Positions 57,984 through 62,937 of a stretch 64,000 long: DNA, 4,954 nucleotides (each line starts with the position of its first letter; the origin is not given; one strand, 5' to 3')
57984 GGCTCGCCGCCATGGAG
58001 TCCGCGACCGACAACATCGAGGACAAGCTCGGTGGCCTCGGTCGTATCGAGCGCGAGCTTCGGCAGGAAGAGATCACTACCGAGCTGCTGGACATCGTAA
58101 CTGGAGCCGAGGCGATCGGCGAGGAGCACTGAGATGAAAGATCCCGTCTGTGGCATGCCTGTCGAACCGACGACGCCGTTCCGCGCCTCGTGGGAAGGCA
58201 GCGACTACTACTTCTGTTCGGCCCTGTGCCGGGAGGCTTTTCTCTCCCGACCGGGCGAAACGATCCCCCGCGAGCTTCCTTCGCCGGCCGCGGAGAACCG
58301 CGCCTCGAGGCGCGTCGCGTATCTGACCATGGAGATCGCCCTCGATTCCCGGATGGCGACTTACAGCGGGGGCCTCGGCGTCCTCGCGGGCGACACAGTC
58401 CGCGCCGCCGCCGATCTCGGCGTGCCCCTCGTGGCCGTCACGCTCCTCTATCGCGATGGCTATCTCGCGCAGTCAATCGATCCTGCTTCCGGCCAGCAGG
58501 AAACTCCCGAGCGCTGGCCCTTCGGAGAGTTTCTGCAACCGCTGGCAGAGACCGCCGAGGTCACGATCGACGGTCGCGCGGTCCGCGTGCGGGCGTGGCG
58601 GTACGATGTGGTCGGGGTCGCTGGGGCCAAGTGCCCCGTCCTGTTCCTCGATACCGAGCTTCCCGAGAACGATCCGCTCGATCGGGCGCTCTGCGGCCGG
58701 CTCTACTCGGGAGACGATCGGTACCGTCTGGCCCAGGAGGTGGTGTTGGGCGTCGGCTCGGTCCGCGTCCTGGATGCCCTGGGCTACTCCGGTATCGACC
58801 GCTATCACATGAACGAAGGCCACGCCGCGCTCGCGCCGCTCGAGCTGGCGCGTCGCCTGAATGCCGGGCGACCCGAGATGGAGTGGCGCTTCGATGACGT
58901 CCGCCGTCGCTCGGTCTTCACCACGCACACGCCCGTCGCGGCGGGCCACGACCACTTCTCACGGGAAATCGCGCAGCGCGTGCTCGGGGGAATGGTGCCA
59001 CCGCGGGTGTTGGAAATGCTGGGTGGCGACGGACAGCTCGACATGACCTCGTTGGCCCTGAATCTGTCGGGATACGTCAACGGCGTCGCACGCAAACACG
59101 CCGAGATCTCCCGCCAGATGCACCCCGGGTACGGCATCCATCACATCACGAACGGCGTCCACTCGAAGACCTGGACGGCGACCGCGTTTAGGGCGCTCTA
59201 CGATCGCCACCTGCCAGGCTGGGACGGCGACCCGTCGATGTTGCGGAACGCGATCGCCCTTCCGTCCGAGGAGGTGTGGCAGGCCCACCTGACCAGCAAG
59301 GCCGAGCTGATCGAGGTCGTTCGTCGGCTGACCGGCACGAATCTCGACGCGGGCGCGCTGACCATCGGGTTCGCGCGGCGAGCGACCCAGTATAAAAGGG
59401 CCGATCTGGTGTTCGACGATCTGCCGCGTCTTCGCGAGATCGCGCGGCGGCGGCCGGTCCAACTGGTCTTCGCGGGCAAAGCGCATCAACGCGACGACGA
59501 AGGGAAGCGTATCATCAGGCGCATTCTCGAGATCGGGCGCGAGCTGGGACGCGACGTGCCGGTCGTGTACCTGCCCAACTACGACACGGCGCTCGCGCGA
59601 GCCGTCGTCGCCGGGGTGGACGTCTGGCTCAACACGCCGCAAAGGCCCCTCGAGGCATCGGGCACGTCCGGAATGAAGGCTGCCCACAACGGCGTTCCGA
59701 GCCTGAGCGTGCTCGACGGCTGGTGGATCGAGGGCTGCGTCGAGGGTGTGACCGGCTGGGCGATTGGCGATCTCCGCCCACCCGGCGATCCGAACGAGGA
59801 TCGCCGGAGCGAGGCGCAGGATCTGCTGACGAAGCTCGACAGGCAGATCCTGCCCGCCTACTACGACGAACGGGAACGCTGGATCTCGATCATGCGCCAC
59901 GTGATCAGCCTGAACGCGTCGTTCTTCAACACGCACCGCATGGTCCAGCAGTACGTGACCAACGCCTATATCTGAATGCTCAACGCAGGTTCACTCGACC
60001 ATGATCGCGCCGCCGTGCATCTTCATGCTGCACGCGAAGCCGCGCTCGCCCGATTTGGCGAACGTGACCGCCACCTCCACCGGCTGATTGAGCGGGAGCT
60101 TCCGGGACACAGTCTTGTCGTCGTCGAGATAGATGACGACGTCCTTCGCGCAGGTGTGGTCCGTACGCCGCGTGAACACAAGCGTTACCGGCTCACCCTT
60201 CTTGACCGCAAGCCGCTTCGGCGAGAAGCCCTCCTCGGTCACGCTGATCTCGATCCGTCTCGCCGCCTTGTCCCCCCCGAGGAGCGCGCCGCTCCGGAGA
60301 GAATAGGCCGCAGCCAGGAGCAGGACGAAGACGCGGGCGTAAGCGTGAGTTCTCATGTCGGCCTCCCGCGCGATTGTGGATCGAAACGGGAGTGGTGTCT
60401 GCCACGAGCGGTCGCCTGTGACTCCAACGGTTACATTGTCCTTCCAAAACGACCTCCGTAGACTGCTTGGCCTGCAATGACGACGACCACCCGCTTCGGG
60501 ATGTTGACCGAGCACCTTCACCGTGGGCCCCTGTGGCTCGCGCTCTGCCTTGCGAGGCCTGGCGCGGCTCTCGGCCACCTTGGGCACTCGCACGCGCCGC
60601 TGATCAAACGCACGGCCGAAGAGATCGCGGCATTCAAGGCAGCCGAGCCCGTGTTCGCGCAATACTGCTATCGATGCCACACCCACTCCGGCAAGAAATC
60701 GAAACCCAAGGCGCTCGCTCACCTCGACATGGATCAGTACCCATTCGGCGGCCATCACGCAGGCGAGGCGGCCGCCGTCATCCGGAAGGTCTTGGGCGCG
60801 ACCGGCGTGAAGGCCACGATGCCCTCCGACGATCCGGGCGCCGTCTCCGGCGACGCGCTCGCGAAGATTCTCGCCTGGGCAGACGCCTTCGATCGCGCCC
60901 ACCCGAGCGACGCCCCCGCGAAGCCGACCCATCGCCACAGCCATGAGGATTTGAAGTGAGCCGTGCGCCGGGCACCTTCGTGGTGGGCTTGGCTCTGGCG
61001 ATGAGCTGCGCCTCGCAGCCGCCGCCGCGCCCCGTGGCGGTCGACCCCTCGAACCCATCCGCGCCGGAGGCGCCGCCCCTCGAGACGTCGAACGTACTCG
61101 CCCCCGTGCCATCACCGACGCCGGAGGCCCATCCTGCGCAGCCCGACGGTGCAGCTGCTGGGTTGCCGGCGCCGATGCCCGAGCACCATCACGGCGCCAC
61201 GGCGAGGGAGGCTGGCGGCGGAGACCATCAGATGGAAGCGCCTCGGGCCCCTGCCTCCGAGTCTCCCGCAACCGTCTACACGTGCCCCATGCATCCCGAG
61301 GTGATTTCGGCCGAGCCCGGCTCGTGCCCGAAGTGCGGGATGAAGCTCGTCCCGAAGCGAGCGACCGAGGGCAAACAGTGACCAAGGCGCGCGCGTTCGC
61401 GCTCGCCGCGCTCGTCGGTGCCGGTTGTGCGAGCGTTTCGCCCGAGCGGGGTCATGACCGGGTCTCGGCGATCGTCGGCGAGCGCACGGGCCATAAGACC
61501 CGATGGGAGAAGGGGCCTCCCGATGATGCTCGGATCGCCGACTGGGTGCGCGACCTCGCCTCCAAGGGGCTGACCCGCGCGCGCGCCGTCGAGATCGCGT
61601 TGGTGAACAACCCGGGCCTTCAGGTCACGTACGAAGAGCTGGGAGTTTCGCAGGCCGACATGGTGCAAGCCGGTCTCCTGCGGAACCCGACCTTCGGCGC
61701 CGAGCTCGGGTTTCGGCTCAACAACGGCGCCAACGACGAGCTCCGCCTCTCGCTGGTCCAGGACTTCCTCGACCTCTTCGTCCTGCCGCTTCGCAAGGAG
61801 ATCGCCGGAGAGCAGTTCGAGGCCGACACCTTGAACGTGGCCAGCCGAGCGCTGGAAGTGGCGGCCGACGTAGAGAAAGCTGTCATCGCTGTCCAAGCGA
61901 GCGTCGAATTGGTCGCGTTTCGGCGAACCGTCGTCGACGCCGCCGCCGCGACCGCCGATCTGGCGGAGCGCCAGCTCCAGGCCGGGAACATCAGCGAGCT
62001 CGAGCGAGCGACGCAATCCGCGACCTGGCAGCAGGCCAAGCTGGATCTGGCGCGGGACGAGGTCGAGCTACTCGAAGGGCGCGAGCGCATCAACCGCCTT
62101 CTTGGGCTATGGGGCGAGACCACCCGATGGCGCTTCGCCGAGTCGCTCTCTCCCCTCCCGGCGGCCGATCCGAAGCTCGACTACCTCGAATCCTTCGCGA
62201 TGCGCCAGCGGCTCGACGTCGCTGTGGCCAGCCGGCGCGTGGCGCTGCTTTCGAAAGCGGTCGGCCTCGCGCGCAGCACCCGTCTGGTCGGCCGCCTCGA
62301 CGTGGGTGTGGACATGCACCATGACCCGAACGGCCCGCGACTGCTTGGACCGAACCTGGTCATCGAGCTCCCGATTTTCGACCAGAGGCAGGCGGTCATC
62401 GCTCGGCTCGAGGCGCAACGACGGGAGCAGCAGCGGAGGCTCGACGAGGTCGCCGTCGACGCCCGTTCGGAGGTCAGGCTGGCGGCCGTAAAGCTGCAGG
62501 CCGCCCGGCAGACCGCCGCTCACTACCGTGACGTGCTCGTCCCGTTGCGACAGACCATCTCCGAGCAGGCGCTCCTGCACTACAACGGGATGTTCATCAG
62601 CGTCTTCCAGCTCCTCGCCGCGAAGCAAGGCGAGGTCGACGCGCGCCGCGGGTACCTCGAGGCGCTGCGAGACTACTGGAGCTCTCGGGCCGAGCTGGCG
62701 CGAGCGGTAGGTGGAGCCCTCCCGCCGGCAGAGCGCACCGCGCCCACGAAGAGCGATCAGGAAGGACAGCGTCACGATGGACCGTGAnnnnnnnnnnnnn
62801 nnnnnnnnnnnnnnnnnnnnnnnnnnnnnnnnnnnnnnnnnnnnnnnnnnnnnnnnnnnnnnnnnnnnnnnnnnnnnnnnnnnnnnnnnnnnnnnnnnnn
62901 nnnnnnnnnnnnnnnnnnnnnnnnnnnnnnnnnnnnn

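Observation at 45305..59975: Nearly gap-free 14.7-kb array joining cusCBA, an unknown gene, the N-ATPase operon and a YHS-glucan phosphorylase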

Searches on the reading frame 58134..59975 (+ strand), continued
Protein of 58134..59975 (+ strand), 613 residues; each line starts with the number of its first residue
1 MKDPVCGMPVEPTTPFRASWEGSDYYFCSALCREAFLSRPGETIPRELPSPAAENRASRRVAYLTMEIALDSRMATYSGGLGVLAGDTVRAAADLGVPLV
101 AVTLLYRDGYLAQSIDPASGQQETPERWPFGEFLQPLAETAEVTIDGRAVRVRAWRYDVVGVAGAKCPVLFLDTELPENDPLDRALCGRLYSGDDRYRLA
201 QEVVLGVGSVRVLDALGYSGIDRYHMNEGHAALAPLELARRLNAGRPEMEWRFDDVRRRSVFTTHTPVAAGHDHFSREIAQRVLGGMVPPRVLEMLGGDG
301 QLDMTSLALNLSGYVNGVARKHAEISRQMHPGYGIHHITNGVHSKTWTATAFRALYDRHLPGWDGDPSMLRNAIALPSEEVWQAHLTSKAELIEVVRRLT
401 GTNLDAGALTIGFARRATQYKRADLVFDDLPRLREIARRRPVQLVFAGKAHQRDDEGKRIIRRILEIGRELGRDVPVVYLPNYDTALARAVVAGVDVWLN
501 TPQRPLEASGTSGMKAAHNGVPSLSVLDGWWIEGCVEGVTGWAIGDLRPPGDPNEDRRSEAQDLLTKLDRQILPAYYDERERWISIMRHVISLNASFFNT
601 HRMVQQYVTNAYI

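Call 79: get_annotated_region(hit=H21, flank=10000)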
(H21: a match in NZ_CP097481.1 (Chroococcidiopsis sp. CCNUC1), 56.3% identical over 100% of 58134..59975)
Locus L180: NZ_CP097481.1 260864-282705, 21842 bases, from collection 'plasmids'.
description: Chroococcidiopsis sp. CCNUC1 plasmid pA, complete sequence
organism: Chroococcidiopsis sp. CCNUC1 (NCBI taxid 2653189)
taxonomy: Bacteria; Cyanobacteriota; Cyanophyceae; Chroococcidiopsidales; Chroococcidiopsidaceae; Chroococcidiopsis; Chroococcidiopsis sp. CCNUC1
host: -; source: cell culture,soil; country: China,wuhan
typing (MOB-suite, as given by PLSDB): conjugative; relaxase MOBP; mating-pair formation MPF_T
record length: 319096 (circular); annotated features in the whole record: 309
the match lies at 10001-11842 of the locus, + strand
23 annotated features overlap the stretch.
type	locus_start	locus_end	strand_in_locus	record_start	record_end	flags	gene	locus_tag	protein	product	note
CDS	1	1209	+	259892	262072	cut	-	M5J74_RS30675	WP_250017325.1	heavy metal translocating P-type ATPase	-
CDS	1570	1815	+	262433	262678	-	-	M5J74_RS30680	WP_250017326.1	DUF2933 domain-containing protein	-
CDS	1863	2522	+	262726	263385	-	-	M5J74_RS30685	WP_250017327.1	isoprenylcysteine carboxylmethyltransferase family protein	-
CDS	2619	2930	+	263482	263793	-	-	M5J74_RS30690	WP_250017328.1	DUF5676 family membrane protein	-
CDS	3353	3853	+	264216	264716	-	-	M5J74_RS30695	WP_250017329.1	DUF1269 domain-containing protein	-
CDS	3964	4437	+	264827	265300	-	-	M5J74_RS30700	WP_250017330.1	universal stress protein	-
CDS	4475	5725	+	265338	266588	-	-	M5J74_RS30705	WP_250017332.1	hypothetical protein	-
CDS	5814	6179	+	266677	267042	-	-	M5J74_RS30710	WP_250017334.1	hypothetical protein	-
CDS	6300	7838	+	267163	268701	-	-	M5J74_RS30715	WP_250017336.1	NAD(P)/FAD-dependent oxidoreductase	-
CDS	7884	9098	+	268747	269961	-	-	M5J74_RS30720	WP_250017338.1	FAD-dependent oxidoreductase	-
CDS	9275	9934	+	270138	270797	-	-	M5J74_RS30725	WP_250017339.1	methyltransferase domain-containing protein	-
CDS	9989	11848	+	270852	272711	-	glgP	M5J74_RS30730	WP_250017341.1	alpha-glucan family phosphorylase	-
CDS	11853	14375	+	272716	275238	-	mgtA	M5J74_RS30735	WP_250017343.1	magnesium-translocating P-type ATPase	GO:0015693 - magnesium ion transport [Evidence IEA]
CDS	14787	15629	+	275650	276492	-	htpX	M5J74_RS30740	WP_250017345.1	zinc metalloprotease HtpX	GO:0006508 - proteolysis [Evidence IEA]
CDS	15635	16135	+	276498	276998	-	-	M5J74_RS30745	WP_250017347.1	DUF1622 domain-containing protein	-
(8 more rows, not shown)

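Call 80: get_annotated_region(hit=H23, flank=10000)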
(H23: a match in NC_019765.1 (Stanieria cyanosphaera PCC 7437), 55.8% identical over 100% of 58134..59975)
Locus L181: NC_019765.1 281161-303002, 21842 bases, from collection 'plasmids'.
description: Stanieria cyanosphaera PCC 7437 plasmid pSTA7437.01, complete sequence
organism: Stanieria cyanosphaera PCC 7437 (NCBI taxid 111780)
taxonomy: Bacteria; Cyanobacteriota; Cyanophyceae; Pleurocapsales; Dermocarpellaceae; Stanieria; Stanieria cyanosphaera; Stanieria cyanosphaera PCC 7437
host: -; source: -; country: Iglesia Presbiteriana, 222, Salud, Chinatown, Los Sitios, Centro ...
typing (MOB-suite, as given by PLSDB): conjugative; relaxase MOBP; mating-pair formation MPF_T
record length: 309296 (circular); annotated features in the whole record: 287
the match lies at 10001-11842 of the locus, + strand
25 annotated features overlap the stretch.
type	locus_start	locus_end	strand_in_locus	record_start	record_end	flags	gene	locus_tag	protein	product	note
CDS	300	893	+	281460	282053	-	-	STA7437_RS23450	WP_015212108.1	hypothetical protein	-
CDS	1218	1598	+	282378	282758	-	-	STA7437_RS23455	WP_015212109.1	hypothetical protein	-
CDS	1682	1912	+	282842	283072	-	-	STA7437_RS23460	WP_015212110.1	heavy metal-associated domain-containing protein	-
CDS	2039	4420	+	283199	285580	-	-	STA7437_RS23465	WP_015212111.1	heavy metal translocating P-type ATPase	-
CDS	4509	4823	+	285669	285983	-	-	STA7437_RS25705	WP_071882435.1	DUF5676 family membrane protein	-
CDS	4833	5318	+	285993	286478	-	-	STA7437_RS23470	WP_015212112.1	universal stress protein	-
CDS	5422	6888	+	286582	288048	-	-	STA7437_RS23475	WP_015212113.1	multicopper oxidase family protein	-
CDS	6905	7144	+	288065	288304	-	-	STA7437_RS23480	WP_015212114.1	DUF2933 domain-containing protein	-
CDS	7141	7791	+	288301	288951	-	-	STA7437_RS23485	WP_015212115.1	isoprenylcysteine carboxylmethyltransferase family protein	-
CDS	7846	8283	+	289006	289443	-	-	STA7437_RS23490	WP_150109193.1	DUF1622 domain-containing protein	-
CDS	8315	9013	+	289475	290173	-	-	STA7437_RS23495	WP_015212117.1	TVP38/TMEM64 family protein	-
CDS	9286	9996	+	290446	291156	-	-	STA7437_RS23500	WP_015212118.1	class I SAM-dependent methyltransferase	-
CDS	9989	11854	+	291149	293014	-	glgP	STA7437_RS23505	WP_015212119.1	alpha-glucan family phosphorylase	-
CDS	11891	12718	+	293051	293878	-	-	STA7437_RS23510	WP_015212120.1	saccharopine dehydrogenase NADP-binding domain-containing protein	-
CDS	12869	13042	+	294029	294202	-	-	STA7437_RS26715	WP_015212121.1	hypothetical protein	-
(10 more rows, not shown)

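Call 81: get_annotated_region(hit=H24, flank=10000)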
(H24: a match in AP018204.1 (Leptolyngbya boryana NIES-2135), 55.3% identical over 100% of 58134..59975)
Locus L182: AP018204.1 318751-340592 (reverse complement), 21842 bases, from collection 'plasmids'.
description: Leptolyngbya boryana NIES-2135 plasmid plasmid1 DNA, complete genome
organism: Leptolyngbya boryana NIES-2135 (NCBI taxid 1973484)
taxonomy: Bacteria; Cyanobacteriota; Cyanophyceae; Leptolyngbyales; Leptolyngbyaceae; Leptolyngbya; Leptolyngbya boryana; Leptolyngbya boryana NIES-2135
host: -; source: -; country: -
typing (MOB-suite, as given by PLSDB): non-mobilizable
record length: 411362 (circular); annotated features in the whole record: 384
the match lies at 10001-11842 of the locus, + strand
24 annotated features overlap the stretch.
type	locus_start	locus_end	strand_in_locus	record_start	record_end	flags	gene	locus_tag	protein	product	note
CDS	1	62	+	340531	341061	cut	-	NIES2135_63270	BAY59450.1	UspA domain-containing protein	-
CDS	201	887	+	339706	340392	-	-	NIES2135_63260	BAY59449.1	hypothetical protein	-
CDS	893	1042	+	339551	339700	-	-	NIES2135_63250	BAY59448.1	hypothetical protein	-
CDS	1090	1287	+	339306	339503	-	-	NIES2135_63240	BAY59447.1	hypothetical protein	-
CDS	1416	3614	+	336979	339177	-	-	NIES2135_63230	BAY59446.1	cation transporting ATPase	-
CDS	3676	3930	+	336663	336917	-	-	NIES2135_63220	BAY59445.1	hypothetical protein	-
CDS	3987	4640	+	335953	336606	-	-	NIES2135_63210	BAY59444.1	hypothetical protein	-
CDS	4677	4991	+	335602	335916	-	-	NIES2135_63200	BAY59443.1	hypothetical protein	-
CDS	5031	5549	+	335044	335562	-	-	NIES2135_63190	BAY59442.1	hypothetical protein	-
CDS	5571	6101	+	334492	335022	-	-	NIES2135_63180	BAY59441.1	hypothetical protein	-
CDS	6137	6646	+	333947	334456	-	-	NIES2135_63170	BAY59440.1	hypothetical protein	-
CDS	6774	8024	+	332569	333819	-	-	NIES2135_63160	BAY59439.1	hypothetical protein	-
CDS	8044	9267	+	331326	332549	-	-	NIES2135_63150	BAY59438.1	2-alkenal reductase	-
CDS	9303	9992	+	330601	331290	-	-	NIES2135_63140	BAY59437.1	type 11 methyltransferase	-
CDS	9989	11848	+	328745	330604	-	-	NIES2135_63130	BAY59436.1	putative alpha-glucan phosphorylase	-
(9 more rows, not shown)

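Call 83: get_annotated_region(hit=H26, flank=8000)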
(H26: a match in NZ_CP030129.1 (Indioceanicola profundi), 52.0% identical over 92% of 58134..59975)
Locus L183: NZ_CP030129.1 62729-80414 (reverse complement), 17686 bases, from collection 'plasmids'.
description: Indioceanicola profundi strain SCSIO 08040 plasmid unnamed3, complete sequence
organism: Indioceanicola profundi (NCBI taxid 2220096)
taxonomy: Bacteria; Pseudomonadota; Alphaproteobacteria; Rhodospirillales; Azospirillaceae; Indioceanicola; Indioceanicola profundi
host: -; source: sediment; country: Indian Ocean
typing (MOB-suite, as given by PLSDB): conjugative; relaxase MOBP; mating-pair formation MPF_T
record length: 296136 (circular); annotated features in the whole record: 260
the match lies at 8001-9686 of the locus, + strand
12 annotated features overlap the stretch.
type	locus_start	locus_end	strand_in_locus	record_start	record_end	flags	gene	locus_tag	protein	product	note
CDS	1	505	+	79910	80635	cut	-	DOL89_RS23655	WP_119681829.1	hypothetical protein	-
CDS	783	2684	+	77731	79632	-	ftsH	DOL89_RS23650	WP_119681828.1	ATP-dependent zinc metalloprotease FtsH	GO:0051301 - cell division [Evidence IEA]; GO:0006508 - proteolysis [Evidence IEA]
CDS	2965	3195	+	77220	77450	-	-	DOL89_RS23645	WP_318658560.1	YHS domain-containing protein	-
CDS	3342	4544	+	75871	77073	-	-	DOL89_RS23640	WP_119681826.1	cyclopropane-fatty-acyl-phospholipid synthase family protein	-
CDS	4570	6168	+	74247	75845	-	-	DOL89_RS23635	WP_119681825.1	AarF/UbiB family protein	-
CDS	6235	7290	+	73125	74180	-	-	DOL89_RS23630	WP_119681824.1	type II glyceraldehyde-3-phosphate dehydrogenase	-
CDS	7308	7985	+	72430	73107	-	-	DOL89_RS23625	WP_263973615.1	CBS domain-containing protein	-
CDS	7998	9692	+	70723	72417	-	glgP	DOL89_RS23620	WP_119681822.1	alpha-glucan family phosphorylase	-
CDS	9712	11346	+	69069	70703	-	-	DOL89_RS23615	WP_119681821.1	alpha-D-glucose phosphate-specific phosphoglucomutase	GO:0005975 - carbohydrate metabolic process [Evidence IEA]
CDS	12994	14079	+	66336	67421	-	-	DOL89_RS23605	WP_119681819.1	IS630 family transposase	-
CDS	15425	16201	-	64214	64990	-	-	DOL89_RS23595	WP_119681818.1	SDR family oxidoreductase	-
CDS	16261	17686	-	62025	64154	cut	glgX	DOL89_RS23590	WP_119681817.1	glycogen debranching protein GlgX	GO:0005980 - glycogen catabolic process [Evidence IEA]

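Call 84: get_annotated_region(hit=H28, flank=8000)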
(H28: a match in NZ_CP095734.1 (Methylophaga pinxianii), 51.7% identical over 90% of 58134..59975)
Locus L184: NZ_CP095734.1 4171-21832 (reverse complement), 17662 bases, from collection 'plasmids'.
description: Methylophaga pinxianii strain TMB1265 plasmid pWTT2411, complete sequence
organism: Methylophaga pinxianii (NCBI taxid 2881052)
taxonomy: Bacteria; Pseudomonadota; Gammaproteobacteria; Thiotrichales; Piscirickettsiaceae; Methylophaga; Methylophaga pinxianii
host: -; source: pure culture; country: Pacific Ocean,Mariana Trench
typing (MOB-suite, as given by PLSDB): non-mobilizable
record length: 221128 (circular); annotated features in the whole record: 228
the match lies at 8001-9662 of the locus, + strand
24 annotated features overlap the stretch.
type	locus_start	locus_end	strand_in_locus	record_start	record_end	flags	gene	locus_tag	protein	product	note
CDS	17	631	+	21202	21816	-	ccmA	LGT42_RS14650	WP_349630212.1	cytochrome c biogenesis heme-transporting ATPase CcmA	GO:0017004 - cytochrome complex assembly [Evidence IEA]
CDS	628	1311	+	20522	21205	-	ccmB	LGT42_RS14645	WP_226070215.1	heme exporter protein CcmB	GO:0015886 - heme transport [Evidence IEA]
CDS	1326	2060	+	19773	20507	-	-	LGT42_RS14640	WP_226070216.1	heme ABC transporter permease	-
CDS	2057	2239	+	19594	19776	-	ccmD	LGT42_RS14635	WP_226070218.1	heme exporter protein CcmD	GO:0017004 - cytochrome complex assembly [Evidence IEA]; GO:0015886 - heme transport [Evidence IEA]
CDS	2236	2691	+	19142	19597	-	ccmE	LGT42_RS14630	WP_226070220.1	cytochrome c maturation protein CcmE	GO:0017004 - cytochrome complex assembly [Evidence IEA]; GO:0017003 - protein-heme linkage [Evidence IEA]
CDS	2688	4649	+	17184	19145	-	-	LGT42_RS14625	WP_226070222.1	heme lyase CcmF/NrfE family subunit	-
CDS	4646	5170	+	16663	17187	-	-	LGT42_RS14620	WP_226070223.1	DsbE family thiol:disulfide interchange protein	-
CDS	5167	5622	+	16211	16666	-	-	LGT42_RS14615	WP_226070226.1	cytochrome c-type biogenesis protein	-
CDS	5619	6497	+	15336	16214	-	ccmI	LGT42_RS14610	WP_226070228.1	c-type cytochrome biogenesis protein CcmI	GO:0017004 - cytochrome complex assembly [Evidence IEA]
CDS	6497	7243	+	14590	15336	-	-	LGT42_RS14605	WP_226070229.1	cytochrome c biogenesis protein CcdA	GO:0017004 - cytochrome complex assembly [Evidence IEA]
CDS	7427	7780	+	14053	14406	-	-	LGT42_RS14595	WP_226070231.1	DUF1622 domain-containing protein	-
CDS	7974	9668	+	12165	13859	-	glgP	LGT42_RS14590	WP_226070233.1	alpha-glucan family phosphorylase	GO:0005975 - carbohydrate metabolic process [Evidence IEA]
CDS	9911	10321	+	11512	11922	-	-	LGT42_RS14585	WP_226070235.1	MerR family transcriptional regulator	GO:0006355 - regulation of DNA-templated transcription [Evidence IEA]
CDS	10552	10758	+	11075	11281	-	-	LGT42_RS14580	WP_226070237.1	DUF2934 domain-containing protein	-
CDS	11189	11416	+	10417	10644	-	-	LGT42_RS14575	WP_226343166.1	SHOCT domain-containing protein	-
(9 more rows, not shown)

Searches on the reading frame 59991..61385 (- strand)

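Call 8: search_protein_families(library=pfam, proteins=[window:59991-61385:-], max_evalue=0.01)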
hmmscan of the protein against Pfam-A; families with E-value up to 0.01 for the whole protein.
window:59991-61385:- (464 aa): 1 family
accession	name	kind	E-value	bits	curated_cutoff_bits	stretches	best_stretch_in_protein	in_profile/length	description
PF13473.12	Cupredoxin_1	-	1.3e-09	38.5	27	1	355-463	4-104/104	Cupredoxin-like domain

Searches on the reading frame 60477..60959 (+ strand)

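Call 8: search_protein_families(library=pfam, proteins=[window:60477-60959:+], max_evalue=0.01)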
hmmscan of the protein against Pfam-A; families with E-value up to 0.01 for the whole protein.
window:60477-60959:+ (160 aa): 1 family
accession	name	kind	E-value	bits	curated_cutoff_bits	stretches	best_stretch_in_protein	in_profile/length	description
PF13442.11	Cytochrome_CBB3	-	0.00016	22.3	27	1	52-134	2-67/68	Cytochrome C oxidase, cbb3-type, subunit III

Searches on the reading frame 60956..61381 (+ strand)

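Call 8: search_protein_families(library=pfam, proteins=[window:60956-61381:+], max_evalue=0.01)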
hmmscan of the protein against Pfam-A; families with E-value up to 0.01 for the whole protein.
window:60956-61381:+ (141 aa): 1 family
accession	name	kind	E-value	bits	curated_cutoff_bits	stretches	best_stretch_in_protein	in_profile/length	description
PF19335.5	HMBD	-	4.3e-15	55.8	23.6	1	107-134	1-28/28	Heavy metal binding domain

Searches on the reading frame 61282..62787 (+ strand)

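Call 8: search_protein_families(library=pfam, proteins=[window:61282-62787:+], max_evalue=0.01)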
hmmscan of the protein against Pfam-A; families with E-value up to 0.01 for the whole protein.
window:61282-62787:+ (501 aa): 1 family
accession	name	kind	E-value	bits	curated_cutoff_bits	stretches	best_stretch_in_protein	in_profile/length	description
PF02321.23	OEP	-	2.3e-29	103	22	2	101-275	3-187/187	Outer membrane efflux protein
